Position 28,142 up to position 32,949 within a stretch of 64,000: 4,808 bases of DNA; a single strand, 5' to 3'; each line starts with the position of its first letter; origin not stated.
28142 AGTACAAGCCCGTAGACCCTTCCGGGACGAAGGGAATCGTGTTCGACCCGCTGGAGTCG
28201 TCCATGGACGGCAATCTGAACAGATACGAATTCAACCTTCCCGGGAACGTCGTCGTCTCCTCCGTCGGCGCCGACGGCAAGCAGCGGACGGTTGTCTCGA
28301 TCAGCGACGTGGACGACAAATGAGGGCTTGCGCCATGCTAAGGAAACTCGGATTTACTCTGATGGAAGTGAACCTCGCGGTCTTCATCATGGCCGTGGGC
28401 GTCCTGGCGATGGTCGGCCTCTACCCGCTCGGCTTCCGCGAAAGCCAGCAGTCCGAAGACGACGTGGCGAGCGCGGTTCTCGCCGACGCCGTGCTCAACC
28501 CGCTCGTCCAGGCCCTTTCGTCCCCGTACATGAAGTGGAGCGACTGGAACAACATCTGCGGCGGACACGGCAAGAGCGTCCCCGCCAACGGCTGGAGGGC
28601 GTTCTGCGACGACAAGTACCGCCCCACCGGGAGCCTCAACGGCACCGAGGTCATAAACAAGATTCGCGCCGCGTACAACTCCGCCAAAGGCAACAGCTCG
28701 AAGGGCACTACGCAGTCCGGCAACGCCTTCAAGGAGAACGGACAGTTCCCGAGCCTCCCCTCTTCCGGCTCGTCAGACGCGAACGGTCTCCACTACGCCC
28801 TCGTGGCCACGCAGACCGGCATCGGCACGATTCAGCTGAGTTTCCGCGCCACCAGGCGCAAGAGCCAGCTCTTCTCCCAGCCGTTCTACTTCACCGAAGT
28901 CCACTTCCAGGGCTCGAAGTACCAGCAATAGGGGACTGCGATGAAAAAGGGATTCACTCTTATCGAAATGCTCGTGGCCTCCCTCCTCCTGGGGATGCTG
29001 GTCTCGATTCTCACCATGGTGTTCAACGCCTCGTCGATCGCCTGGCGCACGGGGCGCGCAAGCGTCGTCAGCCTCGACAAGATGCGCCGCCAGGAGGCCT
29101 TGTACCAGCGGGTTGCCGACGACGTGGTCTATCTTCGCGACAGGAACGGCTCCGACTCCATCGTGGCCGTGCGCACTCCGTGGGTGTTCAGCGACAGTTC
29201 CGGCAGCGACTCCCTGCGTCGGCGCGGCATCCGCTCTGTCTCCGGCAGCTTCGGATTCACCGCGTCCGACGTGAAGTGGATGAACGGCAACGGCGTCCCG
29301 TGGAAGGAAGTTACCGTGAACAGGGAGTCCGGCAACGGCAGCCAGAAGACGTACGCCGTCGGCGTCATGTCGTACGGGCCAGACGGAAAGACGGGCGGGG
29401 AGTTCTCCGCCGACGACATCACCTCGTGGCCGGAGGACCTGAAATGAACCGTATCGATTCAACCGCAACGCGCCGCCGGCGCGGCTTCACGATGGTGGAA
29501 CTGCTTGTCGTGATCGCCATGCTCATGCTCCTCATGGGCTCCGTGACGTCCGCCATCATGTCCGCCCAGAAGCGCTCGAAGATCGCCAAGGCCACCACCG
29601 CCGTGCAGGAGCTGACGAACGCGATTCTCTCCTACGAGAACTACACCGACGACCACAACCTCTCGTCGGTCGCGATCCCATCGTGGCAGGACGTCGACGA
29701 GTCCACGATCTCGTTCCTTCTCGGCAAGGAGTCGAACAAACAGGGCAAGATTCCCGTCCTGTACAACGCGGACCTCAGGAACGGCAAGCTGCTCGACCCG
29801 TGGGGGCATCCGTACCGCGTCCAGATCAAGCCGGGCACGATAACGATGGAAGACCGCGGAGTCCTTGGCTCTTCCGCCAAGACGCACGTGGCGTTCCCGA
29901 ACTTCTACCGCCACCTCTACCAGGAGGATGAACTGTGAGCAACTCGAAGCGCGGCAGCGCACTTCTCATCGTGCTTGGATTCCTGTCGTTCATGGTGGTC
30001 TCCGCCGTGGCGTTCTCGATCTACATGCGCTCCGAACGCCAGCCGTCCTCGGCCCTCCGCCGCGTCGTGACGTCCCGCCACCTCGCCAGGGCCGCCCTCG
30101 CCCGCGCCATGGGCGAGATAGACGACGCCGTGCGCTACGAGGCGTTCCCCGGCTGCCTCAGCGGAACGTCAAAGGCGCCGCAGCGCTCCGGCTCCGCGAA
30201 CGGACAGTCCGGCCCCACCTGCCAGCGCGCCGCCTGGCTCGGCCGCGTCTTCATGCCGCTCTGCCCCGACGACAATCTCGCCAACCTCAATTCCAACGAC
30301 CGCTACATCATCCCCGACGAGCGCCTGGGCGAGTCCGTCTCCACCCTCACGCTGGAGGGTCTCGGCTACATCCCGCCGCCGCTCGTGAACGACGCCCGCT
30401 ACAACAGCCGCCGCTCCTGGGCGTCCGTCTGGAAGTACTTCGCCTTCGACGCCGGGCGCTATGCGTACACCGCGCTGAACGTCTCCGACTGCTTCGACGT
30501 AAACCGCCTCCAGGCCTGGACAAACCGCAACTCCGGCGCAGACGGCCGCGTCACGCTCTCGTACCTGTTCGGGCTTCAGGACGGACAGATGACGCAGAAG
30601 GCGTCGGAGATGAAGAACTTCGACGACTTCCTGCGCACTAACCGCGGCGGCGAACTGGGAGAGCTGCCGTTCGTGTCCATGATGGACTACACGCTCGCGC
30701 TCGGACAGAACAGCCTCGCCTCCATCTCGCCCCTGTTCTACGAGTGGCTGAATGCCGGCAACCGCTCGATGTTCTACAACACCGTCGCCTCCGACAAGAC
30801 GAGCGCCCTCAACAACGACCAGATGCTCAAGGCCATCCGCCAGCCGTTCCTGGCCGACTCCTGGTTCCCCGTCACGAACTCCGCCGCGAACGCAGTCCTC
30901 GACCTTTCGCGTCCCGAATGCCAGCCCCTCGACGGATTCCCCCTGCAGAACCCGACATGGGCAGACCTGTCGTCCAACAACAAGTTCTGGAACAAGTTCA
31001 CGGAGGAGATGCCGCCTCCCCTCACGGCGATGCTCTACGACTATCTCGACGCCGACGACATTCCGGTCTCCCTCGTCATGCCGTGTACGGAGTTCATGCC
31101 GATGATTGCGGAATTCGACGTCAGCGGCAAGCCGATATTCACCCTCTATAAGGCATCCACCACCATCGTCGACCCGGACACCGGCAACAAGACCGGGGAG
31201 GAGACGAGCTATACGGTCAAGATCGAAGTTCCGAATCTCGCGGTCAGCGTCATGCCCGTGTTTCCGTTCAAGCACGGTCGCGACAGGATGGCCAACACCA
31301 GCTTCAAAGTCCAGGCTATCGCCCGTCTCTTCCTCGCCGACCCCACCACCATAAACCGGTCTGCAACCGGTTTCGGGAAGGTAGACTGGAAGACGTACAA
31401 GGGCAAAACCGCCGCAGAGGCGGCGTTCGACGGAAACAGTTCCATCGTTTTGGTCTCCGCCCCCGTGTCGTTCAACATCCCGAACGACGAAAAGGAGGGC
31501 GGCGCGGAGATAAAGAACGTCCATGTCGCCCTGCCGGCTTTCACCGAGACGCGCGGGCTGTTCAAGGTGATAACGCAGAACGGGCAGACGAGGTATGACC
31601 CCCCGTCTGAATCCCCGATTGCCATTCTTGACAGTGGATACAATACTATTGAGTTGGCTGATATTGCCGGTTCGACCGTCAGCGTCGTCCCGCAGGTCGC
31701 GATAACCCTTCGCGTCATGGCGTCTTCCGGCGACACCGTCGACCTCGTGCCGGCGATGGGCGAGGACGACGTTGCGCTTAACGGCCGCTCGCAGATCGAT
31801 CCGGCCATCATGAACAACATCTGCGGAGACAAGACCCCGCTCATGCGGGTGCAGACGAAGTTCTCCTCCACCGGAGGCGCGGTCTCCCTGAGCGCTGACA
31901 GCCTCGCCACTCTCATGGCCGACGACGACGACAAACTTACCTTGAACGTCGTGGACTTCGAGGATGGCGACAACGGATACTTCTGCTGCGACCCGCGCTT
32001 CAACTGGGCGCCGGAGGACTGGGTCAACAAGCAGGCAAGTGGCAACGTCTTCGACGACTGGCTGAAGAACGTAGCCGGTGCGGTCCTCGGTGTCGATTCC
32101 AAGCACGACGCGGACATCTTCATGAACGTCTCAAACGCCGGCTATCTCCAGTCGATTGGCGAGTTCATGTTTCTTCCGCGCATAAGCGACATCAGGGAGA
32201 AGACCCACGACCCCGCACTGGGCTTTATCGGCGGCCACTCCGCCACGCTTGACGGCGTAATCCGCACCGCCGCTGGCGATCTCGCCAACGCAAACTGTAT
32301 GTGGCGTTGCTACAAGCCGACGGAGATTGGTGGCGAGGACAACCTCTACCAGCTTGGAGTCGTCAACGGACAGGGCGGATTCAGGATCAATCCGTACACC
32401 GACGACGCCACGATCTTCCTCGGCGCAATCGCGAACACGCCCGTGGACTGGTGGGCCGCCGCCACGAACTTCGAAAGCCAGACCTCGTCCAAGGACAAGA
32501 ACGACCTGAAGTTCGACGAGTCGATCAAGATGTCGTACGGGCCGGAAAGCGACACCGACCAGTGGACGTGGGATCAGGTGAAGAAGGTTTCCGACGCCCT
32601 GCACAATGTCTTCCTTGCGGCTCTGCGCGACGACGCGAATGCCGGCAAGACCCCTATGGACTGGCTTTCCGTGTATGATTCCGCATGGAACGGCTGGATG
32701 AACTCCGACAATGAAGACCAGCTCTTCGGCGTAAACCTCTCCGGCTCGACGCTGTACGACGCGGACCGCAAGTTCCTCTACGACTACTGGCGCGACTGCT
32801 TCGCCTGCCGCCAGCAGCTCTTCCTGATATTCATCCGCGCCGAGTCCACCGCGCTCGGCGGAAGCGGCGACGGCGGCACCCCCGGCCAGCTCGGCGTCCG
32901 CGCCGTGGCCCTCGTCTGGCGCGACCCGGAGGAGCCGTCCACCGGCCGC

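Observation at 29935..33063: Giant (1042-aa) GspK-like protein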

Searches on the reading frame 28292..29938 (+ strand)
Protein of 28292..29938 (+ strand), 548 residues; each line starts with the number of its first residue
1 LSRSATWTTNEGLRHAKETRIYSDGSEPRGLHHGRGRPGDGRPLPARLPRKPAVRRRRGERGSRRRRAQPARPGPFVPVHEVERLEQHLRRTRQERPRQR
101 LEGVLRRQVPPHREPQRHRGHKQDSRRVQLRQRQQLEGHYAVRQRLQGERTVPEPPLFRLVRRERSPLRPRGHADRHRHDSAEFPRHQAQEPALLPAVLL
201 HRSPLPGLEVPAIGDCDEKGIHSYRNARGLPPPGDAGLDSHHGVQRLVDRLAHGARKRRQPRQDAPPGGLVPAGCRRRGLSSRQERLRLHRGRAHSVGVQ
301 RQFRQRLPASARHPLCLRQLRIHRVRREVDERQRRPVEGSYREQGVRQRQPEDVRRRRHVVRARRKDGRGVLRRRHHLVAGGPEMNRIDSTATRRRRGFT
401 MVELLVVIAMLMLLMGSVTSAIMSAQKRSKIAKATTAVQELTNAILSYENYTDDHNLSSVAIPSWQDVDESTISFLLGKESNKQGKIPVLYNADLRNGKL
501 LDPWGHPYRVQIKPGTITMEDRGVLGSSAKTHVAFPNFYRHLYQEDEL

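Call 3: search_protein_families(library=pfam, proteins=[window:28292-29938:+], max_evalue=0.01)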
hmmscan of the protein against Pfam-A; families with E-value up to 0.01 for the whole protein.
window:28292-29938:+ (548 aa): 1 family
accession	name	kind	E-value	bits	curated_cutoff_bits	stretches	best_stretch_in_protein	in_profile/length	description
PF07963.17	N_methyl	-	1.5e-06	27.9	21.2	1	394-418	2-26/27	Prokaryotic N-terminal methylation motif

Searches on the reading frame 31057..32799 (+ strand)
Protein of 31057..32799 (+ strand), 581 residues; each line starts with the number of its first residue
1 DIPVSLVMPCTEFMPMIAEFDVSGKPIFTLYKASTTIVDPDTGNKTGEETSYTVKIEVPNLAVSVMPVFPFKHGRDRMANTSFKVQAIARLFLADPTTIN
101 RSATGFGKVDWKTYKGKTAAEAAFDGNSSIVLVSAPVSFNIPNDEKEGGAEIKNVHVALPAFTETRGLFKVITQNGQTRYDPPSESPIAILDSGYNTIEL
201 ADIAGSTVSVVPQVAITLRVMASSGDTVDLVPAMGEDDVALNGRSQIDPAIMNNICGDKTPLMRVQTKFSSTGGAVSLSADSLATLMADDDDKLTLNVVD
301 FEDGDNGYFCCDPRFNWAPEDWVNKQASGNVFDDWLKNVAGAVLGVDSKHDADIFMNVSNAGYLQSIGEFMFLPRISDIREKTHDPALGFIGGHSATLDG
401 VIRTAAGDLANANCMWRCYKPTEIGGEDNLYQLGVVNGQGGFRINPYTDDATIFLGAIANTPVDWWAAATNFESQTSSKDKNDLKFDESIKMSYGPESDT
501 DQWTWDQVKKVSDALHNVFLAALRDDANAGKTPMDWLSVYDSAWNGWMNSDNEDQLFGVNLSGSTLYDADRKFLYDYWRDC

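Call 60: predict_structure(alignment_id=A3)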
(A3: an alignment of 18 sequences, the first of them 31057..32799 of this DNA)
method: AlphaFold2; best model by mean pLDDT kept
length: 581 residues; sequences in the alignment: 18
mean_pLDDT: 69.4   pTM: 0.65
mean pLDDT of the five models: 69.4, 62.9, 62.3, 60.8, 58.5
residues with pLDDT >= 90: 116; 70-90: 191; 50-70: 161; < 50: 113
segments of 3 or more residues with pLDDT < 50: 1-11, 345-354, 356-395, 430-435, 439-442, 444-447, 464-491, 527-529
pLDDT, mean of each block of 10 residues (from residue 1): 38 74 89 92 92 94 84 57 90 91 87 77 92 92 65 88 94 92 91 89 82 91 82 67 57 72 86 85 84 82 70 72 69 60 44 41 34 38 37 56 76 55 54 49 48 59 41 33 40 51 70 76 56 65 73 76 65 63 43
secondary structure, 60 per line:
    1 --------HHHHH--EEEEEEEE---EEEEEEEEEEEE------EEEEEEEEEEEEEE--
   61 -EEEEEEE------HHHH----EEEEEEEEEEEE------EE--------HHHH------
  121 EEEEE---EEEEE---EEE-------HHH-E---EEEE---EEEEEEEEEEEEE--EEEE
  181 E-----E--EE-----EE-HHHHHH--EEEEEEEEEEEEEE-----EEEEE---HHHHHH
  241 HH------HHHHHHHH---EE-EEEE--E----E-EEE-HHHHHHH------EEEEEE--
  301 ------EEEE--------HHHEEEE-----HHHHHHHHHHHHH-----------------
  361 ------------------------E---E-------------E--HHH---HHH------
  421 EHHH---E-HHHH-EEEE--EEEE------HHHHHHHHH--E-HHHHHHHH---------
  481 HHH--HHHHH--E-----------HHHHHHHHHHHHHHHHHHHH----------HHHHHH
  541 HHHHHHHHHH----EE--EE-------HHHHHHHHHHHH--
elements in order: H9-13 E16-23 E27-38 E45-58 E62-68 H75-78 E83-94 H111-114 E121-125 E129-133 E137-139 E155-158 E162-174 E177-181 H200-205 E208-221 E227-231 H235-242 H249-256 E263-266 E276-278 H280-286 E293-298 E307-310 E322-325 H331-343 H430-433 E435-438 E441-444 H451-459 H464-471 H486-490 H505-524 H535-550 H568-579
